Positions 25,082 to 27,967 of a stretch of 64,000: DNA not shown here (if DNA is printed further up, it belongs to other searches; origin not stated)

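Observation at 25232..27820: AT-rich orphan 862-aa protein with an internal zinc ribbon, wedged between glyQS and a sulfatase gene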

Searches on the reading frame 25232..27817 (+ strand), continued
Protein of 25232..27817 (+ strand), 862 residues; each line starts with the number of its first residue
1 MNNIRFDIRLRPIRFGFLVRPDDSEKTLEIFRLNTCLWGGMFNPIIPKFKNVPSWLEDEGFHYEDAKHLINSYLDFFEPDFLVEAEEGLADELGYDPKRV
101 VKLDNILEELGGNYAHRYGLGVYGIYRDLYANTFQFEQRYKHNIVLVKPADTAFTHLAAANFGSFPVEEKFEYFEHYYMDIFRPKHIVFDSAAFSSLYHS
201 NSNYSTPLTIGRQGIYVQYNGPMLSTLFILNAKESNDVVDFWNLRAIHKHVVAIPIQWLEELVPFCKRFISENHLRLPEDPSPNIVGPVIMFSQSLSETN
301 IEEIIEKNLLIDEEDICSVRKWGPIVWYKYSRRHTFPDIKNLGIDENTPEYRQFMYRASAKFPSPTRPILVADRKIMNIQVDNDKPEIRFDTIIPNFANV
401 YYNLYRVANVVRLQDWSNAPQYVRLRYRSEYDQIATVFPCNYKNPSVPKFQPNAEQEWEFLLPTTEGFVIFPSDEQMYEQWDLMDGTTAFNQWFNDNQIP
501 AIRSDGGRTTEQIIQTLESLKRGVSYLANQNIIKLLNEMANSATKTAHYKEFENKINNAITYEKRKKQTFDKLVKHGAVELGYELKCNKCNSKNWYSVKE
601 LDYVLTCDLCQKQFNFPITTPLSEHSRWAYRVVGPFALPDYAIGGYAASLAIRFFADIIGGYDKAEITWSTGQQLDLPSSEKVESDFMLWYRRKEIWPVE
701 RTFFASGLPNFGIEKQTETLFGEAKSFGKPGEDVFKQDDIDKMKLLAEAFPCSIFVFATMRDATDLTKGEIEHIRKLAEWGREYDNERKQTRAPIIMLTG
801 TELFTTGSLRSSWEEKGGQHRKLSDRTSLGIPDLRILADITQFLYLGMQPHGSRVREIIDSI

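Call 38: fold_search(model_id=the predicted structure, library=pdb)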
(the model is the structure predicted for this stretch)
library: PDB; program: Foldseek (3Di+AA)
matches with E <= 10: 569; with E <= 0.001: 0
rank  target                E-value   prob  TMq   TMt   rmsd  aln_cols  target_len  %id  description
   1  4s1v_B                8.2e-02  0.08  0.07  0.16  20.4       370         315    9  Crystal structure of phosphoglycerate oxidoreductase from Vibrio Cholerae o395 (released 2015-01-28)
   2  5w1q_A                1.4e-01  0.06  0.06  0.14  20.4       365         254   10  Crystal structure of alternate isoform of glutamate racemase from Helicobacter pylori bound to D-glutamate (released 2017-06-21)
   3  3e7w                  1.4e-01  0.20  0.11  0.16  16.0       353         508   10  Crystal structure of DLTA: Implications for the reaction mechanism of non-ribosomal peptide synthetase (NRPS) adenylatio (released 2008-09-09)
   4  5j72_A                1.5e-01  0.21  0.12  0.15  12.2       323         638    8  Cwp6 from Clostridium difficile (released 2017-02-08)
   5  2jfz_A                1.5e-01  0.18  0.07  0.22  15.6       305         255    8  Crystal structure of Helicobacter pylori glutamate racemase in complex with D-Glutamate and an inhibitor (released 2007-07-03)
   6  3gg9_A                1.6e-01  0.06  0.07  0.13  20.4       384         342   10  CRYSTAL STRUCTURE OF putative D-3-phosphoglycerate dehydrogenase oxidoreductase from Ralstonia solanacearum (released 2009-03-24)
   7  2rir_A                1.7e-01  0.06  0.06  0.15  18.4       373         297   10  Crystal structure of dipicolinate synthase, A chain, from Bacillus subtilis (released 2007-10-23)
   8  7uj5_A                1.8e-01  0.08  0.07  0.19  17.1       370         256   10  Crystal structure of glutamate racemase from Helicobacter pylori in complex with D-glutamate (released 2023-04-05)
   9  3uho_A                2.5e-01  0.10  0.08  0.22  17.6       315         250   14  Crystal Structure of Glutamate Racemase from Campylobacter jejuni subsp. jejuni (released 2012-05-30)
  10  8tba_B                2.5e-01  0.07  0.07  0.18  20.0       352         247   10  Crystal structure of Helicobacter pylori glutamate racemase bound to D-glutamate and a crystallographic artifact (released 2024-07-03)
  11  8zwo_E                3.5e-01  0.09  0.07  0.14  16.5       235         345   10  Structure of CTF18-PCNA with ATP (released 2025-06-18)
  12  5lvx_C                3.5e-01  0.02  0.09  0.11  22.0       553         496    9  Crystal structure of glucocerebrosidase with an inhibitory quinazoline modulator (released 2017-10-25)
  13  3x2f_A                4.1e-01  0.08  0.08  0.14  18.2       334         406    9  A Thermophilic S-Adenosylhomocysteine Hydrolase (released 2015-05-06)
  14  7uiy_C                4.6e-01  0.02  0.06  0.08  20.1       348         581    9  ClpAP complex bound to ClpS N-terminal extension, class IIIa (released 2022-10-26)
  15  2jfx_A                4.8e-01  0.07  0.06  0.17  19.5       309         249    9  Crystal structure of Helicobacter pylori glutamate racemase in complex with D-Glutamate (released 2007-07-03)
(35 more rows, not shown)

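Call 40: search_protein_families(library=padloc, alignment_id=A3, max_evalue=0.00001)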
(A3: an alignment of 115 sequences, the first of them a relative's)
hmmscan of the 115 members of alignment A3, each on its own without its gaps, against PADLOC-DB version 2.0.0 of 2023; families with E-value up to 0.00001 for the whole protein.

A. member 1, L014:9485-9847:+ (121 aa): 0 families

B. families by the number of members that match (of 115 scanned): 145 families (the first 25 are shown)
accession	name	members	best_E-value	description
PDLC04134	mad2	4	8.9e-19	mads_2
PDLC04140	mad8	2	2.5e-06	mads_8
PDLC02982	AriAB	1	6.1e-153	-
PDLC03322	MTase_II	1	2e-133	Type II methyltransferase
PDLC05050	PDC-S60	1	8.1e-128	-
PDLC02233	AbiEi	1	3.9e-88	AbiEi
PDLC03016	TIR-TM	1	1.3e-79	-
PDLC03612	REase_MTase_IIG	1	2.4e-75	Type IIG restriction enzyme-methyltransferase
PDLC01734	typeIV_RecD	1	6.6e-72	RecD_0_IVD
PDLC03601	REase_MTase_IIG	1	5.5e-69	Type IIG restriction enzyme-methyltransferase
PDLC03596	REase_MTase_IIG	1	1e-57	Type IIG restriction enzyme-methyltransferase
PDLC03609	REase_MTase_IIG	1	8.7e-53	Type IIG restriction enzyme-methyltransferase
PDLC05065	PDC-S68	1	4.6e-49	-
PDLC05064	PDC-S68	1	1.2e-48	-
PDLC01148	RecD_like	1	4.8e-46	RecD/Tra ATPase fused to N-terminal HHH domain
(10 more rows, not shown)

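Call 45: search_dna_similar(query=window:25232-27817:+, collection=plasmids, mode=protein, max_rows=25)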
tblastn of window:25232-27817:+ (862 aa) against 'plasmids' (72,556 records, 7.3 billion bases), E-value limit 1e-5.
Records with a match: 1; places in all: 1; records where one place covers at least 80% of the query: 1.
Best place of each record, by identity: <60% 1.
By first word of the organism name: Photobacterium 1.
By predicted mobility (MOB-suite, as given by PLSDB): non-mobilizable 1.
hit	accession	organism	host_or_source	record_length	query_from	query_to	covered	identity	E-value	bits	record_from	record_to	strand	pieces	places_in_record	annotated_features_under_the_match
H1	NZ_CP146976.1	Photobacterium damselae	-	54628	1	851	99%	32.8%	2e-153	506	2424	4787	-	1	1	hypothetical protein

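Call 46: search_dna_similar(query=window:25232-27817:+, collection=phages, mode=protein, max_rows=15)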
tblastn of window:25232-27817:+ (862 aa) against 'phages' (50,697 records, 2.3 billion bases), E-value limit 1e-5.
No match.

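Call 47: get_annotated_region(hit=H1, flank=9000)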
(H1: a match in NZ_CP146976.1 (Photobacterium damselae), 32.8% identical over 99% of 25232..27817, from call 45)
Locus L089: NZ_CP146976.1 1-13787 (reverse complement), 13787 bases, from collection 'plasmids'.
description: Photobacterium damselae subsp. damselae strain WMD-P3 plasmid pWMD-P3-2, complete sequence
organism: Photobacterium damselae (NCBI taxid 85581)
taxonomy: Bacteria; Pseudomonadota; Gammaproteobacteria; Vibrionales; Vibrionaceae; Photobacterium; Photobacterium damselae
host: -; source: -; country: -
typing (MOB-suite, as given by PLSDB): non-mobilizable
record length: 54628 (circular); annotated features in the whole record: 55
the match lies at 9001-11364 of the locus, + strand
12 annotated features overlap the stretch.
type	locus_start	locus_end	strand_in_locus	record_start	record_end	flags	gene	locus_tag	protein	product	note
CDS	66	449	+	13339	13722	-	-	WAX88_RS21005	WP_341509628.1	H-NS family nucleoid-associated regulatory protein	GO:0006355 - regulation of DNA-templated transcription [Evidence IEA]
CDS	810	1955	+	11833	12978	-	-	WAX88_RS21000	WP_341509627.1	PAAR domain-containing protein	-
CDS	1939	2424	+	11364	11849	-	-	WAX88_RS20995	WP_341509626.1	hypothetical protein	-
CDS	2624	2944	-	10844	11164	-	-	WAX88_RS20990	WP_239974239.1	hypothetical protein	-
CDS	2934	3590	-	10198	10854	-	-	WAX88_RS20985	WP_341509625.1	AAA family ATPase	-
CDS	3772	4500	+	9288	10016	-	-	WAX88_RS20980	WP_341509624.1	hypothetical protein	-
CDS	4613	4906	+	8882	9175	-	-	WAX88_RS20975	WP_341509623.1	hypothetical protein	-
CDS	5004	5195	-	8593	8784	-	-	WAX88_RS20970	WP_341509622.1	hypothetical protein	-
CDS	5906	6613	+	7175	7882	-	-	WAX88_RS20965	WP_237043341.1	hypothetical protein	-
CDS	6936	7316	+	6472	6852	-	-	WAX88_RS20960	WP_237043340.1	hypothetical protein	-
CDS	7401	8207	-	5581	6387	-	-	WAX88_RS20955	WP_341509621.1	DUF4238 domain-containing protein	-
CDS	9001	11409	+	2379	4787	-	-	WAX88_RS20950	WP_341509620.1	hypothetical protein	-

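Call 48: search_protein_families(library=ncbifam, alignment_id=A2, max_evalue=0.1)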
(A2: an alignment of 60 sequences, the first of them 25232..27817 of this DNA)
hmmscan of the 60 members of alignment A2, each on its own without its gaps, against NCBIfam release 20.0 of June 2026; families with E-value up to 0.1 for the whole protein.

A. member 1, window:25232-27817:+ (862 aa): 0 families

B. families by the number of members that match (of 60 scanned): 8 families
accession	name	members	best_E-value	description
NF038384.1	zinc_YnfU_fam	6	0.0038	YnfU family zinc-binding protein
NF001608.0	PRK00398.1-6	1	0.017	DNA-directed RNA polymerase subunit P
TIGR02966.1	phoR_proteo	1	0.02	phosphate regulon sensor histidine kinase PhoR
TIGR04540.1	CLB_0814_fam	1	0.028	TIGR04540 family protein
NF053700.1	bfi2_fam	1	0.033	Bf21 family immunity protein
NF006501.0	PRK08937.3-1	1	0.054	adenylosuccinate lyase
NF009623.0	PRK13130.1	1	0.074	RNA-protein complex protein Nop10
NF003768.0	PRK05365.1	1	0.093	malonic semialdehyde reductase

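Call 61: search_protein_families(library=pfam, proteins=[P0261, P0140, P0176, P0225, P0142], max_evalue=0.01)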
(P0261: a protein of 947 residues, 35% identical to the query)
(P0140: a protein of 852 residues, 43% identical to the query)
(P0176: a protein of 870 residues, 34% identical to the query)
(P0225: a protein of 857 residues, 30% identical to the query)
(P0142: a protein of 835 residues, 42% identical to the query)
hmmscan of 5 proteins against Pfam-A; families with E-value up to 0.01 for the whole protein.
P0261 (947 aa): 1 family
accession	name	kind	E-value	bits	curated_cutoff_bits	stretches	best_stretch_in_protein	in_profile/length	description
PF00950.22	ABC-3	-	6.8e-05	23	20.1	1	695-935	9-253/258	ABC 3 transport family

P0140 (852 aa): 0 families

P0176 (870 aa): 0 families

P0225 (857 aa): 0 families

P0142 (835 aa): 0 families

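Call 65: fold_search(model_id=the predicted structure, library=viral)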
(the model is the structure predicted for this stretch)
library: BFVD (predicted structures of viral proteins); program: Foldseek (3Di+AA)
matches with E <= 10: 395; with E <= 0.001: 1
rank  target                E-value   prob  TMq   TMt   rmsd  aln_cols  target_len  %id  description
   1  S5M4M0                4.4e-04  0.99  0.14  0.36  12.9       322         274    8  Uncharacterized protein [Bacillus phage JL]
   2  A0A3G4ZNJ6            4.8e-03  0.35  0.09  0.10  18.0       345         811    8  GTP cyclohydrolase [Terrestrivirus sp.]
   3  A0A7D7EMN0            3.9e-02  0.63  0.09  0.29  11.8       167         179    7  (no name in the UniProt tables at hand)
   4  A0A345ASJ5            4.4e-02  0.96  0.09  0.31   7.0       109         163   16  Uncharacterized protein [Paenibacillus phage C7Cdelta]
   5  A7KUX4                6.1e-02  0.33  0.13  0.30  13.3       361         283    9  (no name in the UniProt tables at hand)
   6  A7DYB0                1.7e-01  0.05  0.07  0.14  23.9       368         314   13  (no name in the UniProt tables at hand)
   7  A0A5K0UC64            2.0e-01  0.08  0.08  0.11  26.7       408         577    8  P-loop NTPase domain protein [Yasminevirus sp. GU-2018]
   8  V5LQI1                2.4e-01  0.14  0.07  0.14  16.7       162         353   12  (no name in the UniProt tables at hand)
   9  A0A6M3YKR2            2.7e-01  0.04  0.06  0.10  24.7       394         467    9  (no name in the UniProt tables at hand)
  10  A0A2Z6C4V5            2.9e-01  0.33  0.05  0.04   9.9        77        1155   17  (no name in the UniProt tables at hand)
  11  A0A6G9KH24            2.9e-01  0.14  0.06  0.05  11.0        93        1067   16  (no name in the UniProt tables at hand)
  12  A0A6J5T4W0            2.9e-01  0.06  0.06  0.16  20.8       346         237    8  Uncharacterized protein [uncultured Caudovirales phage]
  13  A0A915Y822            3.0e-01  0.30  0.07  0.12   9.6        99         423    9  (no name in the UniProt tables at hand)
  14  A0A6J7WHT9            3.6e-01  0.09  0.09  0.18  16.7       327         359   10  Acs Acyl-coenzyme A synthetases/AMP-(Fatty) acid ligases [uncultured Caudovirales phage]
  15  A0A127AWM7            3.8e-01  0.54  0.08  0.38   4.7       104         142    7  DNA helicase [Bacillus phage SP-15]
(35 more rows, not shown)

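Call 66: find_encoding_contigs(protein=P0001, flank=10000, max_places=2)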
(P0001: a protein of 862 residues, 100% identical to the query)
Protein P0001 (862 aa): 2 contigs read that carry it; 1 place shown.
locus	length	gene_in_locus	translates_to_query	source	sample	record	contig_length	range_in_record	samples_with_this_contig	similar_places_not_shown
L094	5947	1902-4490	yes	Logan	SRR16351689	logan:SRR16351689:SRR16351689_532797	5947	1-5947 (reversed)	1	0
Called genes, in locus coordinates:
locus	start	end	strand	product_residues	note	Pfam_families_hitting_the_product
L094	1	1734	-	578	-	?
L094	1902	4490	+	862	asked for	-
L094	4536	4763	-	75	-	-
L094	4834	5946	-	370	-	?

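Call 68: search_protein_families(library=phrogs, alignment_id=A2, max_evalue=0.01)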
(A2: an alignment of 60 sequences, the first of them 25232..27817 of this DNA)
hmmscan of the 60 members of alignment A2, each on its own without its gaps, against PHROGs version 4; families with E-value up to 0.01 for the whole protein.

A. member 1, window:25232-27817:+ (862 aa): 0 families

B. families by the number of members that match (of 60 scanned): 0 families
